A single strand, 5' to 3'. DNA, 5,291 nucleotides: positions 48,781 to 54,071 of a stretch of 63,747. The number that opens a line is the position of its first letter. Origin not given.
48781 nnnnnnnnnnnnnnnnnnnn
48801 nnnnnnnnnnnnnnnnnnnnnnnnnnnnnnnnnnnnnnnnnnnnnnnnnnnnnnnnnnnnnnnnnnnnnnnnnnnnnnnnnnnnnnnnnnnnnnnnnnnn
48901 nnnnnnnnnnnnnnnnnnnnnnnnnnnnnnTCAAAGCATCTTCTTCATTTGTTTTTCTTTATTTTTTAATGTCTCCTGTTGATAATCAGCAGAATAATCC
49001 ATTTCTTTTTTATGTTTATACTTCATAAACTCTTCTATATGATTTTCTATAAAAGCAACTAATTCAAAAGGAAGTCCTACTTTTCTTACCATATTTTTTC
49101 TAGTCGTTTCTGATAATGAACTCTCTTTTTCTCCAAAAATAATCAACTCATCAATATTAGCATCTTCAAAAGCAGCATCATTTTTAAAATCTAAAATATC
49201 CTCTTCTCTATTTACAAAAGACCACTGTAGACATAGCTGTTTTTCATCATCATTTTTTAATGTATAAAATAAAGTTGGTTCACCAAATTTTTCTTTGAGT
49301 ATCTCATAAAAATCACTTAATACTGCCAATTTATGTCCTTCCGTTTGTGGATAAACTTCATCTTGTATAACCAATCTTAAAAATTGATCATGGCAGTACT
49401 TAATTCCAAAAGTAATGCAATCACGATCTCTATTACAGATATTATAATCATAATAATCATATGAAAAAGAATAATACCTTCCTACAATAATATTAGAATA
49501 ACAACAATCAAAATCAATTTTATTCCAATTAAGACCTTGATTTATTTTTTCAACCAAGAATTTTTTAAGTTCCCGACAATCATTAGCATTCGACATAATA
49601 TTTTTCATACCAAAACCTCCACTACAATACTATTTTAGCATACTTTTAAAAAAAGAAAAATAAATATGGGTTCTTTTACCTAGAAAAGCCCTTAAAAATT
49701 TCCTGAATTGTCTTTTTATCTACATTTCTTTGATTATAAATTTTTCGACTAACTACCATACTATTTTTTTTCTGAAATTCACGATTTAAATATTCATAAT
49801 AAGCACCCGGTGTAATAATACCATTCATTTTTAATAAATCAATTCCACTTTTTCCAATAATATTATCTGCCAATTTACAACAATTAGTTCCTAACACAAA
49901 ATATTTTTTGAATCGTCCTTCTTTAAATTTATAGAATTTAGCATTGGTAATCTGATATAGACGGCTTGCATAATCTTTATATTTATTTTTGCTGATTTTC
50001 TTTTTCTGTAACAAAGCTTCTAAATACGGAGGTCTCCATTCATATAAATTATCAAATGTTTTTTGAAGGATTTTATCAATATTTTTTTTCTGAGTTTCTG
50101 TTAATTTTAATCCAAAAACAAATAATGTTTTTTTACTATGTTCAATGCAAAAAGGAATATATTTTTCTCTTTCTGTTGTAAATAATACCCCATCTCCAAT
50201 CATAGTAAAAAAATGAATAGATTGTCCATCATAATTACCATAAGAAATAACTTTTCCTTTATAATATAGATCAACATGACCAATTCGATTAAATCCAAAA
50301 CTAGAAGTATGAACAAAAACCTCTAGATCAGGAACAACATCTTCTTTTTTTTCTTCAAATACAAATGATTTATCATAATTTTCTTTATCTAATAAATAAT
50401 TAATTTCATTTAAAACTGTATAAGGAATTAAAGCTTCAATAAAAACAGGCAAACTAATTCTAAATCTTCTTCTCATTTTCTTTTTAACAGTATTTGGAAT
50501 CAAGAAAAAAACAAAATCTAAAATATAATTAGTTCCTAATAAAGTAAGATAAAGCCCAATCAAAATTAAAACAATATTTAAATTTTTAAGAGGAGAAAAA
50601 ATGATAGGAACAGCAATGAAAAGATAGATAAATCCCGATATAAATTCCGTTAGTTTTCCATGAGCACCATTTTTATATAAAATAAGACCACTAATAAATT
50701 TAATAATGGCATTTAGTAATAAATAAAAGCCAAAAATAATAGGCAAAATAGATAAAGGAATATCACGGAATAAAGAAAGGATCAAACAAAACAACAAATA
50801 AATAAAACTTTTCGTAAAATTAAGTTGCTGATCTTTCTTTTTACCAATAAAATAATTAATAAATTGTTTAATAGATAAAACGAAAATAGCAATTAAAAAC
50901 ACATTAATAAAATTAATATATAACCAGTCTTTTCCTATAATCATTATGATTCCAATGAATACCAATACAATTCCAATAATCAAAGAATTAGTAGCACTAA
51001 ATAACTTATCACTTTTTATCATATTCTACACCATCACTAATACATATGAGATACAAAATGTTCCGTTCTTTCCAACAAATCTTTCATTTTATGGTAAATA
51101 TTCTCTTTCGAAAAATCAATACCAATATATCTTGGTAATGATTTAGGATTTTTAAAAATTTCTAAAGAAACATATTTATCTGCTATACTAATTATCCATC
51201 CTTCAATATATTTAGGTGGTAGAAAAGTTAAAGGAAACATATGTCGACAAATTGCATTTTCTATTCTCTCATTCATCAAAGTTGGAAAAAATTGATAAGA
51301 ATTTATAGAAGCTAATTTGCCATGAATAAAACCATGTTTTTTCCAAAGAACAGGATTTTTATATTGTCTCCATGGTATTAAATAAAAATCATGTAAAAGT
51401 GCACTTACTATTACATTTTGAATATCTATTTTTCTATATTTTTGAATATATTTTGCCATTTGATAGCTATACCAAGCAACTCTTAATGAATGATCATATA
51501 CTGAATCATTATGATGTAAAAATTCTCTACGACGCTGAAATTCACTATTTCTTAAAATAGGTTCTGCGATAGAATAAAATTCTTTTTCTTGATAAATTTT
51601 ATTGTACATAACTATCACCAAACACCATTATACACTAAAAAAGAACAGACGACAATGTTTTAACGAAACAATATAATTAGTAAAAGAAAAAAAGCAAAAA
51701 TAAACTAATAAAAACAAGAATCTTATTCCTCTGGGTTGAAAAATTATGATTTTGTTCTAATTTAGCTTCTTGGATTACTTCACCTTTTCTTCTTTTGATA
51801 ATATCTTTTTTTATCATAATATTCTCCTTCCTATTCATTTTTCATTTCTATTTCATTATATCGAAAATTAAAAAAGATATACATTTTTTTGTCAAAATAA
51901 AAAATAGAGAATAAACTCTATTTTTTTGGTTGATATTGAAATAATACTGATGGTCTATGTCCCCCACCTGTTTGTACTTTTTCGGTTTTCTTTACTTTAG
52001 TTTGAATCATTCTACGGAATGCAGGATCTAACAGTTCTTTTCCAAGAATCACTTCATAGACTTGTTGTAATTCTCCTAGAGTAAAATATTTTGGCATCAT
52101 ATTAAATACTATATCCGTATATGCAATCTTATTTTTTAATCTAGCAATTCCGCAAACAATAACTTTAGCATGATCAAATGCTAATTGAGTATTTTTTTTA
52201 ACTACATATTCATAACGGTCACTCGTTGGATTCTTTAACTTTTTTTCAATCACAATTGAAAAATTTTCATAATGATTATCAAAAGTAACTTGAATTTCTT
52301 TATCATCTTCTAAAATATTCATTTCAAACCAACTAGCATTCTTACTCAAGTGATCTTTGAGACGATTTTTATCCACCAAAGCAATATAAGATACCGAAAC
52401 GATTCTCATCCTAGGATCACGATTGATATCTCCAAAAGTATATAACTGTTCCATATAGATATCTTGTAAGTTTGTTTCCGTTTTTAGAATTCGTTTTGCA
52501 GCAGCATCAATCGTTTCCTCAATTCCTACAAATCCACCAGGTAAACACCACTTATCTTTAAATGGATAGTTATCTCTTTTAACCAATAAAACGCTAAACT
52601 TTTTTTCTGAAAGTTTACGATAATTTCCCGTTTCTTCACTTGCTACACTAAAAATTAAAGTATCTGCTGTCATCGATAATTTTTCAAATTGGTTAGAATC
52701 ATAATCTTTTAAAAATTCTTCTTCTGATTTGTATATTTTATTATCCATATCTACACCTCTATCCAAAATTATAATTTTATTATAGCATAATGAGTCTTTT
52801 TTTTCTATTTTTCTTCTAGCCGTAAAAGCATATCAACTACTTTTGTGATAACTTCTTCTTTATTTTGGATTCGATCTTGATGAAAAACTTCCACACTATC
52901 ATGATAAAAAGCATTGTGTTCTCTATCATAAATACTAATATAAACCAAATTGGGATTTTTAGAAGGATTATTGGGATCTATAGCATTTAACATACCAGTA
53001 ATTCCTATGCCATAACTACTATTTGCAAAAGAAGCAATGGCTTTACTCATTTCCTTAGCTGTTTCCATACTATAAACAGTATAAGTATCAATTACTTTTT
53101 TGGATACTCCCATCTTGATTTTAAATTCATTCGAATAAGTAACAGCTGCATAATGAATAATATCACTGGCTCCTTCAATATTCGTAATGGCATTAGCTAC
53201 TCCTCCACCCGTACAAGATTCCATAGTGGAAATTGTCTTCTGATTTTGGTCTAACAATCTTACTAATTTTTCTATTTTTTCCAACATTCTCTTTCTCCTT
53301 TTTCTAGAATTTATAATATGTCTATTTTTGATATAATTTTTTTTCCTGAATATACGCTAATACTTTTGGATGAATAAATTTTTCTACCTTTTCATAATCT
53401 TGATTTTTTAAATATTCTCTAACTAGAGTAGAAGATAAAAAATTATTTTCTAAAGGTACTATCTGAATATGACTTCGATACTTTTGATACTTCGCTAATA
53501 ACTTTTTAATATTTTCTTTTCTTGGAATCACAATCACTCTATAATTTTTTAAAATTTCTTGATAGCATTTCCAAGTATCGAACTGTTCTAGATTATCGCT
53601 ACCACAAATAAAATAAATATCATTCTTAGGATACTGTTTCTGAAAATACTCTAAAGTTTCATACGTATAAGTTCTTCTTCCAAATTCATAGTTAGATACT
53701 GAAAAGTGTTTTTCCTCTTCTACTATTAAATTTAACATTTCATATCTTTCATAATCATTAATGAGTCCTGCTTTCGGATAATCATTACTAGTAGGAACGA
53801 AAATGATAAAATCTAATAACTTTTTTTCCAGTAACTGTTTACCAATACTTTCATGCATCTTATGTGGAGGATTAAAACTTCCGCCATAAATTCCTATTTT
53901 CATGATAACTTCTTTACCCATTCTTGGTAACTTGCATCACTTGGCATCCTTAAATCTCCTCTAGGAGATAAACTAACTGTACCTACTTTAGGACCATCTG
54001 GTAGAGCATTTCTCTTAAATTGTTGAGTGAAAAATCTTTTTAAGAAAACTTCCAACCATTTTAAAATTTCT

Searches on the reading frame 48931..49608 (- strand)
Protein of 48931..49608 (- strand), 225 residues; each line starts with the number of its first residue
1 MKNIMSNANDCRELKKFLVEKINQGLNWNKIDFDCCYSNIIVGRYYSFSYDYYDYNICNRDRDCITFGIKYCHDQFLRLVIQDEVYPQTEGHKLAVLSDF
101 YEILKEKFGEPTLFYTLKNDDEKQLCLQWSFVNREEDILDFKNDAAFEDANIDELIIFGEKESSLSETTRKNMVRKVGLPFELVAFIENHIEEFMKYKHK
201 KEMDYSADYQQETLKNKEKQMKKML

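Call 7: search_protein_families(library=pfam, proteins=[window:48931-49608:-], max_evalue=0.01)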
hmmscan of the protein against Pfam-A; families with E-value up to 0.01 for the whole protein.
window:48931-49608:- (225 aa): 0 families

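Call 8: search_protein_families(library=phrogs, proteins=[window:48931-49608:-], max_evalue=0.01)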
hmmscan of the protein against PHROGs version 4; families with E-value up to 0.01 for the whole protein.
window:48931-49608:- (225 aa): 0 families

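Call 12: find_encoding_contigs(protein=window:48931-49608:-, flank=8000, max_places=10)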
Protein window:48931-49608:- (225 aa): 3 contigs read that carry it; 3 places shown.
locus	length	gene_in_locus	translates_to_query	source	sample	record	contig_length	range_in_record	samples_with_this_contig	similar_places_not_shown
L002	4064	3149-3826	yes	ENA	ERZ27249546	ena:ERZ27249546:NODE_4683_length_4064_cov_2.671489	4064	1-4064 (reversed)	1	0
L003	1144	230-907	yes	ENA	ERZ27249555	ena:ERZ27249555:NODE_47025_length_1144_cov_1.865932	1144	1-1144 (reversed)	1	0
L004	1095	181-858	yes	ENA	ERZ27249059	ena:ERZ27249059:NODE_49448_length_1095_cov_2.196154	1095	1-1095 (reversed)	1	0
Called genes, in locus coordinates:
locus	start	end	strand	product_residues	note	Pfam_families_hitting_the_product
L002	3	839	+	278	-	?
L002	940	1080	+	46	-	-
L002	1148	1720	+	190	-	PF13023:HD_3 (weak), PF01966:HD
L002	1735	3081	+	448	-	-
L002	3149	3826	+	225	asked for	-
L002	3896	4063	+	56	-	?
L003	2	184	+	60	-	?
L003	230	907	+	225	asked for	-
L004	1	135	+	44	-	?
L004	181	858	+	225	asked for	-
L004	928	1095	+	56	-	?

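Call 53: search_protein_families(library=padloc, proteins=[window:48931-49608:-], max_evalue=0.01)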
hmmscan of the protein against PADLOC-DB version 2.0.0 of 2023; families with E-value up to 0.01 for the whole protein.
window:48931-49608:- (225 aa): 0 families

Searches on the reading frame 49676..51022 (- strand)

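Call 7: search_protein_families(library=pfam, proteins=[window:49676-51022:-], max_evalue=0.01)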
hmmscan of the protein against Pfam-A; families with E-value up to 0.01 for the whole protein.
window:49676-51022:- (448 aa): 2 families
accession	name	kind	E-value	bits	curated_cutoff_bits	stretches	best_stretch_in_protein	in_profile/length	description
PF03729.18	DUF308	-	5.4e-05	23.8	25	1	74-142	5-73/73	Short repeat of unknown function (DUF308)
PF09925.14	DUF2157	-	0.0045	17.1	32.4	1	14-81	39-105/146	Predicted membrane protein (DUF2157)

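Call 8: search_protein_families(library=phrogs, proteins=[window:49676-51022:-], max_evalue=0.01)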
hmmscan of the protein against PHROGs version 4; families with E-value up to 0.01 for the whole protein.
window:49676-51022:- (448 aa): 0 families

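Call 53: search_protein_families(library=padloc, proteins=[window:49676-51022:-], max_evalue=0.01)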
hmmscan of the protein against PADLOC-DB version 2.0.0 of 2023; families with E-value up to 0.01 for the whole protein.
window:49676-51022:- (448 aa): 0 families

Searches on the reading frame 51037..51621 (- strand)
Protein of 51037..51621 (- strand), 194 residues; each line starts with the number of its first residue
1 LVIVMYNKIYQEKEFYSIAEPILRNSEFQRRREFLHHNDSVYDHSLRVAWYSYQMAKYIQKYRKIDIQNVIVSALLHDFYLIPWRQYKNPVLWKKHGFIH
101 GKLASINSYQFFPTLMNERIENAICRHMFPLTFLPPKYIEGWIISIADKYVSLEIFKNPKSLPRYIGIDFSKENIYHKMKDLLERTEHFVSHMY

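Call 7: search_protein_families(library=pfam, proteins=[window:51037-51621:-], max_evalue=0.01)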
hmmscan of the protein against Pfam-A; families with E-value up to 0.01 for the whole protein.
window:51037-51621:- (194 aa): 3 families
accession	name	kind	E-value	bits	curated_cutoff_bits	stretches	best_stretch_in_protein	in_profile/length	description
PF01966.28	HD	-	1.8e-09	38.3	22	1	41-150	1-113/116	HD domain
PF13023.12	HD_3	-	1e-05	26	22.5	1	36-79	18-59/165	HD domain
PF12917.13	YfbR-like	-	0.00065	19.9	25.9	1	33-79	18-66/182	5'-deoxynucleotidase YfbR-like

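Call 8: search_protein_families(library=phrogs, proteins=[window:51037-51621:-], max_evalue=0.01)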
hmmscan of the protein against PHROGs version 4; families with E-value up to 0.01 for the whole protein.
window:51037-51621:- (194 aa): 1 family
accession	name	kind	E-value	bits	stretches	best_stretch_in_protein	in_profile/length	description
phrog_5889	-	unknown function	0.0097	16.3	0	42-85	72-118/242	-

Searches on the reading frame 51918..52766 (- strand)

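Call 7: search_protein_families(library=pfam, proteins=[window:51918-52766:-], max_evalue=0.01)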
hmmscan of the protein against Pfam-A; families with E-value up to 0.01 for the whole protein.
window:51918-52766:- (282 aa): 3 families
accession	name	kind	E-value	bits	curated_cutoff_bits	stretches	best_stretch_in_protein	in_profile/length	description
PF21906.2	NrtR_WHD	-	1.9e-16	60.4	27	1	220-277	1-60/61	NrtR DNA-binding winged helix domain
PF00293.34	NUDIX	-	1.2e-12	48.5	21.1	1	56-152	16-118/134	NUDIX domain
PF19368.5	AraR_C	-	4e-08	33.8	23.8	1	216-280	1-68/82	AraR C-terminal winged HTH domain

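Call 8: search_protein_families(library=phrogs, proteins=[window:51918-52766:-], max_evalue=0.01)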
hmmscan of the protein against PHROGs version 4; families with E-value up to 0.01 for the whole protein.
window:51918-52766:- (282 aa): 3 families
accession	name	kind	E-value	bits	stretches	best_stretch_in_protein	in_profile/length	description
phrog_1198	-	other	2.2e-19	71.2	1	55-266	47-237/253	MutT/NUDIX hydrolase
phrog_2329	-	unknown function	0.0076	17.3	0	148-176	32-56/59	-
phrog_34773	-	unknown function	0.0094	16.7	0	73-154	43-127/164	-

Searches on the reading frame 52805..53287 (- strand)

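Call 44: search_protein_families(library=pfam, proteins=[window:52805-53287:-], max_evalue=0.001)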
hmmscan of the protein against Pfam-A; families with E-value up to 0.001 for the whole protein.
window:52805-53287:- (160 aa): 1 family
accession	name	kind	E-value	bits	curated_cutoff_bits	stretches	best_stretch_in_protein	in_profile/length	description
PF02464.23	CinA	-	7e-30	104.1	23.5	1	6-156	6-153/155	Competence-damaged protein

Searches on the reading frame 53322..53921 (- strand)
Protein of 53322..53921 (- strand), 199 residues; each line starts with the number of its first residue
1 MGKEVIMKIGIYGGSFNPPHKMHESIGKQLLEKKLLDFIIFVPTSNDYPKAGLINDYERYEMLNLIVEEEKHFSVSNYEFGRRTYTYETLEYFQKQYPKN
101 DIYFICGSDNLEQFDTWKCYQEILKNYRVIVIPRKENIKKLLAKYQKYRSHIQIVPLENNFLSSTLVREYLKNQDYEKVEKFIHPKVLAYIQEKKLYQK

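Call 44: search_protein_families(library=pfam, proteins=[window:53322-53921:-], max_evalue=0.001)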
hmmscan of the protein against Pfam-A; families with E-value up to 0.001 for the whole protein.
window:53322-53921:- (199 aa): 1 family
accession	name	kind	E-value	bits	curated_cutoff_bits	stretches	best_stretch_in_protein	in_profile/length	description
PF01467.32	CTP_transf_like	-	7.1e-22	78.5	21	1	11-169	1-132/133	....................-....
